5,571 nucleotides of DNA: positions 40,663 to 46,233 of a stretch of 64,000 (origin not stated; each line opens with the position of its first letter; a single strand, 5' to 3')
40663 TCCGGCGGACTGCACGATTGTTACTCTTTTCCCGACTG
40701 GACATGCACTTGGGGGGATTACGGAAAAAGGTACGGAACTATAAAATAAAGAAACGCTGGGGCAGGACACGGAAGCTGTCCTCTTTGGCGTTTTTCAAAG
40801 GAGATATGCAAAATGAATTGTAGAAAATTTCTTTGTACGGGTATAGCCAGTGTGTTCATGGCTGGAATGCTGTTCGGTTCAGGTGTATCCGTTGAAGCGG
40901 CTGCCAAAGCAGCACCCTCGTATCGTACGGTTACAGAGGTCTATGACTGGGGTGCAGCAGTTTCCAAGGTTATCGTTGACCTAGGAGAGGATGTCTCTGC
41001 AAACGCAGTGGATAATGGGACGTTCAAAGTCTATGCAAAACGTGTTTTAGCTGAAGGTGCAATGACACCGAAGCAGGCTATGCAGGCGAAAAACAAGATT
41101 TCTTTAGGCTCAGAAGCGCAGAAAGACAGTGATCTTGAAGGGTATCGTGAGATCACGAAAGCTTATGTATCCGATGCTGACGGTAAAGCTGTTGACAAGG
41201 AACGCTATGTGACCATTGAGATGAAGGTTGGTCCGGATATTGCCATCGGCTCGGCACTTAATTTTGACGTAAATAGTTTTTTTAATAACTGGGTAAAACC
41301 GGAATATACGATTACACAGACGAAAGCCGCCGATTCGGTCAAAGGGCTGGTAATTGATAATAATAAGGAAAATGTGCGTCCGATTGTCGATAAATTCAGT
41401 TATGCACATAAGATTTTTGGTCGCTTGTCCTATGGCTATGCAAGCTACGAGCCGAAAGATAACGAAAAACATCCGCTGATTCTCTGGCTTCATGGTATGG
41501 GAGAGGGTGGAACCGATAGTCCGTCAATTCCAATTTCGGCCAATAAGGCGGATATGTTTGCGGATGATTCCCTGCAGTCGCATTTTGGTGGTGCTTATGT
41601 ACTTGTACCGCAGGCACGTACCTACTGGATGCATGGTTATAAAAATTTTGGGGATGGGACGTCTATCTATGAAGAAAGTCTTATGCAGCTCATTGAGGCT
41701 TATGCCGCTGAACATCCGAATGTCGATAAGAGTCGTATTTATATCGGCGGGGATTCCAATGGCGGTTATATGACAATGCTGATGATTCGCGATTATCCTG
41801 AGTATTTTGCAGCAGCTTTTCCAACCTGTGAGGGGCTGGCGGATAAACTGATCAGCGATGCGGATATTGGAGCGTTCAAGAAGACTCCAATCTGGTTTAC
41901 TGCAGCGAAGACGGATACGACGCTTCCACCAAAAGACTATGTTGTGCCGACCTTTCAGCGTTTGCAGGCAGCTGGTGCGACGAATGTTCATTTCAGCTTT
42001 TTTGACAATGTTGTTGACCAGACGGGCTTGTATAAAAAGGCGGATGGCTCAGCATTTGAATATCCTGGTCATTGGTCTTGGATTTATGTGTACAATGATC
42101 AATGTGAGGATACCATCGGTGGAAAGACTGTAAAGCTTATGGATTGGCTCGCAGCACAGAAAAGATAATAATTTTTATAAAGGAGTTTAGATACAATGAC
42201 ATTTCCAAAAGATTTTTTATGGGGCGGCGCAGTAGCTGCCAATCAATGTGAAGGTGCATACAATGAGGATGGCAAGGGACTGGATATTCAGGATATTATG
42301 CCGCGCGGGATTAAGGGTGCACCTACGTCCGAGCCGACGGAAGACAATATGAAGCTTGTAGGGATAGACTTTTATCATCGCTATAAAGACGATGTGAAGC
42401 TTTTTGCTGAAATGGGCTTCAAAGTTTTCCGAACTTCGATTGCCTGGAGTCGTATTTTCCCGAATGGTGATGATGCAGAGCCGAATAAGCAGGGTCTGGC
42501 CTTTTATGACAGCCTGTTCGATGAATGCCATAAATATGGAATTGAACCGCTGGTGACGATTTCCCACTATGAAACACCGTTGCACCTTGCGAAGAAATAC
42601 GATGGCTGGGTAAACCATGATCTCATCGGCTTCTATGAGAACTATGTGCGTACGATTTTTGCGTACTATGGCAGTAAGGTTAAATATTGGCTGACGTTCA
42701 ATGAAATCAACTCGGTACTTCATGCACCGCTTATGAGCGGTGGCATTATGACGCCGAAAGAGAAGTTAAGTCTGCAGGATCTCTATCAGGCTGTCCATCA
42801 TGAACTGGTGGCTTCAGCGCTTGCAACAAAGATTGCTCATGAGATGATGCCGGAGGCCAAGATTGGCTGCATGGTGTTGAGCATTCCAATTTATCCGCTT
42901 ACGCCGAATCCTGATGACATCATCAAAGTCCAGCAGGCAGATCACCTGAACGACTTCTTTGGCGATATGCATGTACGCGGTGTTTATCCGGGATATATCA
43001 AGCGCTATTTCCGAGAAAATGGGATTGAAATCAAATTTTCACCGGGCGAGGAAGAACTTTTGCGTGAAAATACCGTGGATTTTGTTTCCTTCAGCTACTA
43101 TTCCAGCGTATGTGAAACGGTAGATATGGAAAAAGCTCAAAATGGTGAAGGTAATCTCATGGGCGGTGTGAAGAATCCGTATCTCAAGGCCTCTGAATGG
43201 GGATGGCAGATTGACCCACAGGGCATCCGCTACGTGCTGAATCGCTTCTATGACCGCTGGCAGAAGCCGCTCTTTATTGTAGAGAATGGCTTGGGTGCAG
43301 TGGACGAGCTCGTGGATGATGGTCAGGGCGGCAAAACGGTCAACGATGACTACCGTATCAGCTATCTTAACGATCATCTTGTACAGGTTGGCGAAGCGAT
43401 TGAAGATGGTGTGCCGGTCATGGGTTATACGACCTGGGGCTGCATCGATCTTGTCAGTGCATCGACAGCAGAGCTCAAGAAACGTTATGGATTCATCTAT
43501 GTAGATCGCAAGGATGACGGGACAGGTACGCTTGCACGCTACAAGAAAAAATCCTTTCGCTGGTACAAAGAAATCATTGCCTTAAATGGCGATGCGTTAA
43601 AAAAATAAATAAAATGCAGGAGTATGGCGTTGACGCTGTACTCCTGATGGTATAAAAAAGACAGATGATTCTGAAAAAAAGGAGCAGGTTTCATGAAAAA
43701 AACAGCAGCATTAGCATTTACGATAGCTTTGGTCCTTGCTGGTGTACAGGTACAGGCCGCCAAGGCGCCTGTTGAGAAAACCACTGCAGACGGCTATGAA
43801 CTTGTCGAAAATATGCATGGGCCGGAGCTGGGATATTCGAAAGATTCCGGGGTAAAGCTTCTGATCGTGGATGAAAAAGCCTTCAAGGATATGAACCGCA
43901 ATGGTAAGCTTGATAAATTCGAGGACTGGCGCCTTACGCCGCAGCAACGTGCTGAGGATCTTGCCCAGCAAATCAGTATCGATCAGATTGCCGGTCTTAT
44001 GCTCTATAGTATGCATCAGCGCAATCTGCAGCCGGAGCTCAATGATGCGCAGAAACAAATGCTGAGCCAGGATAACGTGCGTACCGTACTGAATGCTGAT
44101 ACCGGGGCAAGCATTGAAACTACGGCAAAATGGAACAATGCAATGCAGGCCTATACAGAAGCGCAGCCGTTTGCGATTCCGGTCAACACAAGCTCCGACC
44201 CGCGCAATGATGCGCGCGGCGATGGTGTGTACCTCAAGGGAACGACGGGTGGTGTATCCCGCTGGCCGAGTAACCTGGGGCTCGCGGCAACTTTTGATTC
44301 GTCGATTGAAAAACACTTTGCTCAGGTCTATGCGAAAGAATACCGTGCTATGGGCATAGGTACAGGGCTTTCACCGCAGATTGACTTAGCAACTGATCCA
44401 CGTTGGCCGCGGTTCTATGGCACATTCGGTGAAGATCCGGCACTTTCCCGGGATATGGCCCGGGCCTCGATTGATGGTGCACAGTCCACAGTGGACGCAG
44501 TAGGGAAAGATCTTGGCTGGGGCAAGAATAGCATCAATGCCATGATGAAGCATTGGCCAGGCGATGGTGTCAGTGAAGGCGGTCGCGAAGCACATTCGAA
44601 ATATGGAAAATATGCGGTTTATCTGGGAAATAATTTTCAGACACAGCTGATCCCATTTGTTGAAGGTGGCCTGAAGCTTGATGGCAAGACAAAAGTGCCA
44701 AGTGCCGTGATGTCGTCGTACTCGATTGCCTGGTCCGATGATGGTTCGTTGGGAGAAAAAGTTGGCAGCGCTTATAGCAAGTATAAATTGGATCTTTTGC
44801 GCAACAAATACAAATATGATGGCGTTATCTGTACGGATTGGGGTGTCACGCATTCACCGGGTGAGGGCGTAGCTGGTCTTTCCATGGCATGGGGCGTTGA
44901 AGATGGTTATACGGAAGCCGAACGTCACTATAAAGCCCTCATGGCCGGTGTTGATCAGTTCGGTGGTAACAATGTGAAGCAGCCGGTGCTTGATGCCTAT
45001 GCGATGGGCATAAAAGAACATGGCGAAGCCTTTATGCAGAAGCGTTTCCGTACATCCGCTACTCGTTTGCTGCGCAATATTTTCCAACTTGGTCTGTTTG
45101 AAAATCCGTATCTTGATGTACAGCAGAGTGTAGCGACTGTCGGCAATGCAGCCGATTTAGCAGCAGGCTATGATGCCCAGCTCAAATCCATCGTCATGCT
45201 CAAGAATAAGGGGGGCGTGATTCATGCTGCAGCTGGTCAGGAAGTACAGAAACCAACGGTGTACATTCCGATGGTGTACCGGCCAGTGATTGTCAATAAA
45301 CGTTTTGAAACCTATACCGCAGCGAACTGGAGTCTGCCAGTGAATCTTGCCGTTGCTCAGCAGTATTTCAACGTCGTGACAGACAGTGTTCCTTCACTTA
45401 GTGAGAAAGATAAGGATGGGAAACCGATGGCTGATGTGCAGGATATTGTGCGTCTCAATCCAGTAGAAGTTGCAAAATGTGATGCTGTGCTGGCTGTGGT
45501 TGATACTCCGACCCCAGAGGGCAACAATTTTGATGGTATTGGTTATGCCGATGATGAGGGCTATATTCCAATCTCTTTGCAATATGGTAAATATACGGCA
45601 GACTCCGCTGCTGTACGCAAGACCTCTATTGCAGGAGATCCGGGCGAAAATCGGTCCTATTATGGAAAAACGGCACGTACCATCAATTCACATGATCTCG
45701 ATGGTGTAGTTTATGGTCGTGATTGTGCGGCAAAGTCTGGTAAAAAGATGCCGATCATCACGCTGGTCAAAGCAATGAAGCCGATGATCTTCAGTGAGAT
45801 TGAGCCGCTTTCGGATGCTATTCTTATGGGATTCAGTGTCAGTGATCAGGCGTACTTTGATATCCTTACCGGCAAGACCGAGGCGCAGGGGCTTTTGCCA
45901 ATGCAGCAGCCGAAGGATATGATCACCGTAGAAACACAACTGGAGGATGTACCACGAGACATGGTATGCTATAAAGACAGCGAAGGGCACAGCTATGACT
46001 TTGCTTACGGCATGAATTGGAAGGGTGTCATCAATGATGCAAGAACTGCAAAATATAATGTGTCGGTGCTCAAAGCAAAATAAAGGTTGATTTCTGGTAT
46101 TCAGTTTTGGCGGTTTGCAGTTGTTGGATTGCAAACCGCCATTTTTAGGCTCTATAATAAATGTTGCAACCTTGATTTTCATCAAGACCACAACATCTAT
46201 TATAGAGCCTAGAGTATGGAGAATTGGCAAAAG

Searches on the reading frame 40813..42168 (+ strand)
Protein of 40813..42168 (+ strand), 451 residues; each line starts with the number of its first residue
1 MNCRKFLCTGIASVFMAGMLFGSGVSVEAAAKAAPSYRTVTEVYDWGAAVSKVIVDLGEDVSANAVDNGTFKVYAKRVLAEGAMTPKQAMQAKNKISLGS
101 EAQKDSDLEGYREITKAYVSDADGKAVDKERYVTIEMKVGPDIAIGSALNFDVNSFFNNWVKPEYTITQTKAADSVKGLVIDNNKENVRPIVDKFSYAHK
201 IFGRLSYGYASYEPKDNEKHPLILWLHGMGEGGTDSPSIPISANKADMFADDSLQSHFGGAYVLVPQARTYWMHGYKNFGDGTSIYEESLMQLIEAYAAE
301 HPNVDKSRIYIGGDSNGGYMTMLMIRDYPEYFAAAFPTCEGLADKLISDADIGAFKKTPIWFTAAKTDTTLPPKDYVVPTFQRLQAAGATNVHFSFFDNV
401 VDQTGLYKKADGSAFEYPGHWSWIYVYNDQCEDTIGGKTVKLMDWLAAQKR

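Call 67: search_protein_families(library=pfam, proteins=[window:40813-42168:+], max_evalue=1e-8)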
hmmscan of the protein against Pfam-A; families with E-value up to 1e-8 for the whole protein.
window:40813-42168:+ (451 aa): 1 family
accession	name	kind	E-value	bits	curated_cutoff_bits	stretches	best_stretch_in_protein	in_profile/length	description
PF18435.7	EstA_Ig_like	-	4.2e-28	98.3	26.7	1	36-180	1-118/120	Esterase Ig-like N-terminal domain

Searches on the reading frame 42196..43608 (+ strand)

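Call 67: search_protein_families(library=pfam, proteins=[window:42196-43608:+], max_evalue=1e-8)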
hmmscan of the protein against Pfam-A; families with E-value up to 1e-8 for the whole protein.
window:42196-43608:+ (470 aa): 1 family
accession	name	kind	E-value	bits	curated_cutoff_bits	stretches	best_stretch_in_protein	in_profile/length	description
PF00232.24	Glyco_hydro_1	-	1.1e-135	453.1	22.6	1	2-465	4-452/453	Glycosyl hydrolase family 1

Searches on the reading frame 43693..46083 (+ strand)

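Call 58: search_protein_families(library=pfam, proteins=[window:43693-46083:+], max_evalue=0.00001)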
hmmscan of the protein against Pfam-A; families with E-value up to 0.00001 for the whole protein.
window:43693-46083:+ (796 aa): 1 family
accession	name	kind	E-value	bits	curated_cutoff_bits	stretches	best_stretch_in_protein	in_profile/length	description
PF00933.27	Glyco_hydro_3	-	1.1e-28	101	27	1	112-459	14-313/316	Glycosyl hydrolase family 3 N terminal domain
